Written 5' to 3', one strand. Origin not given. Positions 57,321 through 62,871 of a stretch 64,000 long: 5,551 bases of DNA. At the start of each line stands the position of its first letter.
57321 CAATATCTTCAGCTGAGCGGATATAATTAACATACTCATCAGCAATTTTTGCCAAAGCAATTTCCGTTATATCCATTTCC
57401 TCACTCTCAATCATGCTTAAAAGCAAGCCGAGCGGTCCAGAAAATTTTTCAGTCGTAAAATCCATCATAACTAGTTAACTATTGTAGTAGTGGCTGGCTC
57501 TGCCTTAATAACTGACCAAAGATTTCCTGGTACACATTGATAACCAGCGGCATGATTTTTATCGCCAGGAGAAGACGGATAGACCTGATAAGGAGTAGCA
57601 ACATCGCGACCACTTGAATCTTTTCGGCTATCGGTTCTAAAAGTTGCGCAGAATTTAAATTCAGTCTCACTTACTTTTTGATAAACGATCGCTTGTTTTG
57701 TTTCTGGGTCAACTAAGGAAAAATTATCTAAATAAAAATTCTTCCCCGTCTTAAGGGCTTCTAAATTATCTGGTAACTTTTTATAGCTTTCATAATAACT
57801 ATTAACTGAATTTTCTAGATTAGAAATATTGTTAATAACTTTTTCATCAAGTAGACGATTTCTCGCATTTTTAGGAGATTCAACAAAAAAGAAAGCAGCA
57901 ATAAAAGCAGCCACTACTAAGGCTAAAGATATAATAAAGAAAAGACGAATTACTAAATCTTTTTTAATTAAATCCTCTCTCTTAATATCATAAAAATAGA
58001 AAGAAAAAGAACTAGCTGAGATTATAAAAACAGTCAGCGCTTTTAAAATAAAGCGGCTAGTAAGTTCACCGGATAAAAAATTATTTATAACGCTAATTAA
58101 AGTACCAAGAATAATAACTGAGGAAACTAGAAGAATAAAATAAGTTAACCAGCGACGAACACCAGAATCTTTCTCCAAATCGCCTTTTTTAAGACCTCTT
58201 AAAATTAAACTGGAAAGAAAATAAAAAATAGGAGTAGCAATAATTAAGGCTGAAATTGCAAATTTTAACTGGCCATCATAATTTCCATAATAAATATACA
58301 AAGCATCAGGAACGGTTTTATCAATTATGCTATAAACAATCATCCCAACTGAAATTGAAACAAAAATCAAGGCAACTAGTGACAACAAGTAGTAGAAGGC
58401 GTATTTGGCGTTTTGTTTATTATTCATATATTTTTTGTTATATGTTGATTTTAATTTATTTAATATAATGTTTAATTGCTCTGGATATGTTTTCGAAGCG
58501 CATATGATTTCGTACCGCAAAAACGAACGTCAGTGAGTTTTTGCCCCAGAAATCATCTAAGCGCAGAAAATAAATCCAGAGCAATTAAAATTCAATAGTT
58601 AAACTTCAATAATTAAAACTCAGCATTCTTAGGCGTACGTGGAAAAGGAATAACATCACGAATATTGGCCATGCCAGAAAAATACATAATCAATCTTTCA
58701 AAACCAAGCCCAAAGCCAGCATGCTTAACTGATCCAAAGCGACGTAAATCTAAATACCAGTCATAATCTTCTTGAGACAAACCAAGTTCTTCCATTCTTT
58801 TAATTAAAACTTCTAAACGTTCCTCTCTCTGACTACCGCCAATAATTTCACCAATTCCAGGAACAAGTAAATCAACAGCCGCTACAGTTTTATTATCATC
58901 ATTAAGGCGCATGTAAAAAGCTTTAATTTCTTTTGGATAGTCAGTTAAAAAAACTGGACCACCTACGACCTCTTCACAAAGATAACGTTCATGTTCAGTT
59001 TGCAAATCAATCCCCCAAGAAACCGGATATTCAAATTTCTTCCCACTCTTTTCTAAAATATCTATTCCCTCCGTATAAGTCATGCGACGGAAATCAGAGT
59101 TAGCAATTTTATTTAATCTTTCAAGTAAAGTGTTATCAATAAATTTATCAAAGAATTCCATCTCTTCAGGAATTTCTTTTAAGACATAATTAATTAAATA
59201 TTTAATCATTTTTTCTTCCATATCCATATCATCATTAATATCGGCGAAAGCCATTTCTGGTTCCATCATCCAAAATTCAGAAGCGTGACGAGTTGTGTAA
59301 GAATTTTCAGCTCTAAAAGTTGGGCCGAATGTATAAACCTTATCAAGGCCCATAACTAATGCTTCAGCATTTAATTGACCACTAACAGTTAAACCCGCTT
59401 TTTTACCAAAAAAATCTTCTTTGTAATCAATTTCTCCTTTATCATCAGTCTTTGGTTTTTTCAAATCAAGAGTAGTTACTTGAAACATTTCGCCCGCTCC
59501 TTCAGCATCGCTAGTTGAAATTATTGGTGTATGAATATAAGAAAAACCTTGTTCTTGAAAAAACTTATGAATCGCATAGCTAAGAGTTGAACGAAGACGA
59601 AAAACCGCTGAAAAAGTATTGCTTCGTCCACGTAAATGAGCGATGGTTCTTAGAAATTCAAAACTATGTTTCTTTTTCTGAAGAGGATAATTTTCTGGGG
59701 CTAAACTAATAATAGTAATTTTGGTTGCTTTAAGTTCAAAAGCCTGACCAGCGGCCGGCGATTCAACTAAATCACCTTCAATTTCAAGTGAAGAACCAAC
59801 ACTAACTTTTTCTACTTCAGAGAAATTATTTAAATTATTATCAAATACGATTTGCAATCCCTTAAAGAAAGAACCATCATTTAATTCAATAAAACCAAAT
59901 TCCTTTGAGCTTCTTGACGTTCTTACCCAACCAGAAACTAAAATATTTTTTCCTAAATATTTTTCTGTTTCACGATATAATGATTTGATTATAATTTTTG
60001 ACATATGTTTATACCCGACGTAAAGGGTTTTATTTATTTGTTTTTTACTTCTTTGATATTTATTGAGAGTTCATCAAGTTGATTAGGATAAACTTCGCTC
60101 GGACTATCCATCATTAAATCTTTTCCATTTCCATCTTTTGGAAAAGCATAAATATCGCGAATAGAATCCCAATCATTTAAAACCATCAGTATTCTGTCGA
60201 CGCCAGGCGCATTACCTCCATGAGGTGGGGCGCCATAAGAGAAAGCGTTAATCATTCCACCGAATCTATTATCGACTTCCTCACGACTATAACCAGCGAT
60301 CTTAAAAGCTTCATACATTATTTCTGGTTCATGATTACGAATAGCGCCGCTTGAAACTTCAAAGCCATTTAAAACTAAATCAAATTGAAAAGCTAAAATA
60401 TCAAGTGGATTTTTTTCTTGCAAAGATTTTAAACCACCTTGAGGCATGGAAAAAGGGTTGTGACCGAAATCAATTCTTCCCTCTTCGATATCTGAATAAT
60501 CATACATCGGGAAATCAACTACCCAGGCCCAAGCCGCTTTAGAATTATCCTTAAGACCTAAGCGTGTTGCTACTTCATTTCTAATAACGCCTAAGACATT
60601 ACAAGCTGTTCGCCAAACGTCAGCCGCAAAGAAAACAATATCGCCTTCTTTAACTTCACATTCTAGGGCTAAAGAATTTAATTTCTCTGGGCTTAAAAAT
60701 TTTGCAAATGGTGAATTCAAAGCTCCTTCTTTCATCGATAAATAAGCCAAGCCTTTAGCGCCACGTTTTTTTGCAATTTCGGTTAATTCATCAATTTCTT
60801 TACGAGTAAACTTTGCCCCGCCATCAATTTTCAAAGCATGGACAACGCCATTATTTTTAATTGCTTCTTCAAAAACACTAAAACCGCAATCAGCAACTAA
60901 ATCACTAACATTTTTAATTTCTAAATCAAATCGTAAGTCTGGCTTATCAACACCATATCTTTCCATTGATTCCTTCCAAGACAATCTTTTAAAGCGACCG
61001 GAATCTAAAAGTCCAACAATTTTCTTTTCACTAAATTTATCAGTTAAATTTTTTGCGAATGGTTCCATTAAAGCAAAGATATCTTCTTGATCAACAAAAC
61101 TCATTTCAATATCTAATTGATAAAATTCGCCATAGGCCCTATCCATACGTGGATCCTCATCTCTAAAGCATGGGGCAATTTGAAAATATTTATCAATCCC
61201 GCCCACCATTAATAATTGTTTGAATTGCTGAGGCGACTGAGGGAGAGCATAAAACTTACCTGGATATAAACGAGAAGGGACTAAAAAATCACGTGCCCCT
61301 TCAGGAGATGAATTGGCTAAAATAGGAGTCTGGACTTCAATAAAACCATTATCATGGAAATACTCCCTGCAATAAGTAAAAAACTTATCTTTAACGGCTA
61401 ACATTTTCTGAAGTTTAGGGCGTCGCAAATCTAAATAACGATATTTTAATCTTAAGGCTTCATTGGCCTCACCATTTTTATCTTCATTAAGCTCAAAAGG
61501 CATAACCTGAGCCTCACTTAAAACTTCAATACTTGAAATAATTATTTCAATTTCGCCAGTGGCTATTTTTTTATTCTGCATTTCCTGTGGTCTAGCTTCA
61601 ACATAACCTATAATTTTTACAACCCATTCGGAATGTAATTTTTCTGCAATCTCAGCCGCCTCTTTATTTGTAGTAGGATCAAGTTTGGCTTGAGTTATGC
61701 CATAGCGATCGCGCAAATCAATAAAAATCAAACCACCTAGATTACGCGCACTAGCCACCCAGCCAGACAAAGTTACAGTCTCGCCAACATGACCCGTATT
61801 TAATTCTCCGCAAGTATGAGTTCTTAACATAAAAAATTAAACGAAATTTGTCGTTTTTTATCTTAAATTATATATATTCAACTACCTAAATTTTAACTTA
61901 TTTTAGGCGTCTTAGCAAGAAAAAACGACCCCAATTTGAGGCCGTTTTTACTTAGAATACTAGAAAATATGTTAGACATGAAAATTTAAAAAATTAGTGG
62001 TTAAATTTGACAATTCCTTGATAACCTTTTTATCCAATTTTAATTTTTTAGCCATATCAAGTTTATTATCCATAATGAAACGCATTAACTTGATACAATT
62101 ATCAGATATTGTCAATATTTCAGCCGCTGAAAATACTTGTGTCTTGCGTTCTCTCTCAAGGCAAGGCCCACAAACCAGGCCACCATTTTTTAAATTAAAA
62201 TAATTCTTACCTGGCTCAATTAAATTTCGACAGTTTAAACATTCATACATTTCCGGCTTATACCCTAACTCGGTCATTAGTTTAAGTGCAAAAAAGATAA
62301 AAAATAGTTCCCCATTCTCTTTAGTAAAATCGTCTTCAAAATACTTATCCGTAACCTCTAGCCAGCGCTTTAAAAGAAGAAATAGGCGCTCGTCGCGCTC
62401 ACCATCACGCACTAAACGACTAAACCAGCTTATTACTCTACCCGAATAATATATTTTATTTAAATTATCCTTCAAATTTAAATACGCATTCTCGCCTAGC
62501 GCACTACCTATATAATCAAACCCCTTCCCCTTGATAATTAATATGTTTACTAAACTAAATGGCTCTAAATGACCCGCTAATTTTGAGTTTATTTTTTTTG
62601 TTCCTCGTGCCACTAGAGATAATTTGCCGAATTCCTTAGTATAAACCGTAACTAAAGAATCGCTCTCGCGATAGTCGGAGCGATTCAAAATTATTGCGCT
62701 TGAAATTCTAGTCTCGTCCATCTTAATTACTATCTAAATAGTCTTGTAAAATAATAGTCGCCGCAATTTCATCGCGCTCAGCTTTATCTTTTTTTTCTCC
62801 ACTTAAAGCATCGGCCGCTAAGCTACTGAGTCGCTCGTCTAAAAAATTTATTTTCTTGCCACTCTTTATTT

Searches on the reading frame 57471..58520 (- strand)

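Call 71: search_protein_families(library=pfam, proteins=[window:57471-58520:-], max_evalue=0.00001)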
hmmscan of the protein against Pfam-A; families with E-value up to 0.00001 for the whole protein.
window:57471-58520:- (349 aa): 1 family
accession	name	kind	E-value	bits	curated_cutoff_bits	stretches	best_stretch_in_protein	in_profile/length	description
PF18920.5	DUF5671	-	2.3e-22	79.7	28.4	1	41-169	2-126/132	Domain of unknown function (DUF5671)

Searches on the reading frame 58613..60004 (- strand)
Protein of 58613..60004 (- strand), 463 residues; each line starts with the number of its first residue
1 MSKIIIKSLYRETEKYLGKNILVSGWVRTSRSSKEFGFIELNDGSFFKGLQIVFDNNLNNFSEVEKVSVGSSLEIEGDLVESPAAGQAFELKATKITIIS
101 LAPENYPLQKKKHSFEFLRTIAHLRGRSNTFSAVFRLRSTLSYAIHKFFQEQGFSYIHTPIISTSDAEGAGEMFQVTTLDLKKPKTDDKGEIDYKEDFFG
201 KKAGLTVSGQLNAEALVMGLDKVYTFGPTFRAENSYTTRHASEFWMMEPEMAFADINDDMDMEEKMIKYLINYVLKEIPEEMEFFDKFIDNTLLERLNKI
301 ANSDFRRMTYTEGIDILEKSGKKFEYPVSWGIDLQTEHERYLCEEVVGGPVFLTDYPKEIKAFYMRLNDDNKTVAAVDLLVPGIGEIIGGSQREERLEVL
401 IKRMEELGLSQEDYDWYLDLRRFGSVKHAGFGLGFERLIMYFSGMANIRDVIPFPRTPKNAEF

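Call 71: search_protein_families(library=pfam, proteins=[window:58613-60004:-], max_evalue=0.00001)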
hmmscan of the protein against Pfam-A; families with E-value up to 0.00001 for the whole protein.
window:58613-60004:- (463 aa): 2 families
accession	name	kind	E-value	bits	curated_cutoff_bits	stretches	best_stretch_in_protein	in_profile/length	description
PF00152.25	tRNA-synt_2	-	1e-70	238.7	25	1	122-457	9-307/308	tRNA synthetases class II (D, K and N)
PF01336.31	tRNA_anti-codon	-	1.9e-11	44.2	27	1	22-99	2-75/75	OB-fold nucleic acid binding domain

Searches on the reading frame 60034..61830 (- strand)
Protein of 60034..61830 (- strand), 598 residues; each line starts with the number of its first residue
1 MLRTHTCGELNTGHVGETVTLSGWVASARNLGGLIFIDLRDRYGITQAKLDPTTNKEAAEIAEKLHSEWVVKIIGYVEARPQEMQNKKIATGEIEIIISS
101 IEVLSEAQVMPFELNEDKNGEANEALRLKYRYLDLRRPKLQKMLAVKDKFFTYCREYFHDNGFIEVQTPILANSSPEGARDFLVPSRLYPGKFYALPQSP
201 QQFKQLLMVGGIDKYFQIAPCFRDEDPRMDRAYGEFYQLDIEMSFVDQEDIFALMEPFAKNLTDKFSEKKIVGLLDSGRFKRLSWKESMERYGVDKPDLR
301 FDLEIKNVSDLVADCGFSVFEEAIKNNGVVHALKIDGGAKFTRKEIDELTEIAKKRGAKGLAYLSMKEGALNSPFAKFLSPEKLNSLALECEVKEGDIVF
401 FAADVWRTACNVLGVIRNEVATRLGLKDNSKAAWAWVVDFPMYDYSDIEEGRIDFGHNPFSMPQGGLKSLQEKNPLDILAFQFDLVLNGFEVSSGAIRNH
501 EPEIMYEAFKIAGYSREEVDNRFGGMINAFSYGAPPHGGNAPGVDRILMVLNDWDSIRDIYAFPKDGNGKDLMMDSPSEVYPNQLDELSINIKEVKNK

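Call 71: search_protein_families(library=pfam, proteins=[window:60034-61830:-], max_evalue=0.00001)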
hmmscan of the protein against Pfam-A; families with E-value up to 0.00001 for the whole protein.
window:60034-61830:- (598 aa): 3 families
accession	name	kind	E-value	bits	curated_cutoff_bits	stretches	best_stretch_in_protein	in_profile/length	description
PF00152.25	tRNA-synt_2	-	8.2e-106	354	25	1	123-566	1-307/308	tRNA synthetases class II (D, K and N)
PF02938.19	GAD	-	3e-25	88.7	23.4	1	320-413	1-95/95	GAD domain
PF01336.31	tRNA_anti-codon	-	1.6e-17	63.6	27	1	19-104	1-75/75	OB-fold nucleic acid binding domain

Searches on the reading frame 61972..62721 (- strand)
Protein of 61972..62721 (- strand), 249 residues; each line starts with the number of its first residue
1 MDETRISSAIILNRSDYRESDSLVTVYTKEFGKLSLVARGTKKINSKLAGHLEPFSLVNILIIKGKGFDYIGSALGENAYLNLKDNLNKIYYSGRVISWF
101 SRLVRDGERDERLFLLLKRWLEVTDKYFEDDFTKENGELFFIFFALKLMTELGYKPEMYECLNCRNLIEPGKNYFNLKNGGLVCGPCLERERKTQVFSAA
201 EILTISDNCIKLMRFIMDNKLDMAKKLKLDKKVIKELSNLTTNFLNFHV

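Call 71: search_protein_families(library=pfam, proteins=[window:61972-62721:-], max_evalue=0.00001)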
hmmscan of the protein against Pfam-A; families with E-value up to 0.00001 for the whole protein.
window:61972-62721:- (249 aa): 2 families
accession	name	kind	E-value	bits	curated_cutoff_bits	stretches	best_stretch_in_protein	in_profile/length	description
PF11967.14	RecO_N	-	3.4e-19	69.1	27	1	7-73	6-73/80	Recombination protein O N terminal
PF02565.21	RecO_C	-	2e-16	60.5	22.1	1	86-249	3-149/157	Recombination protein O C terminal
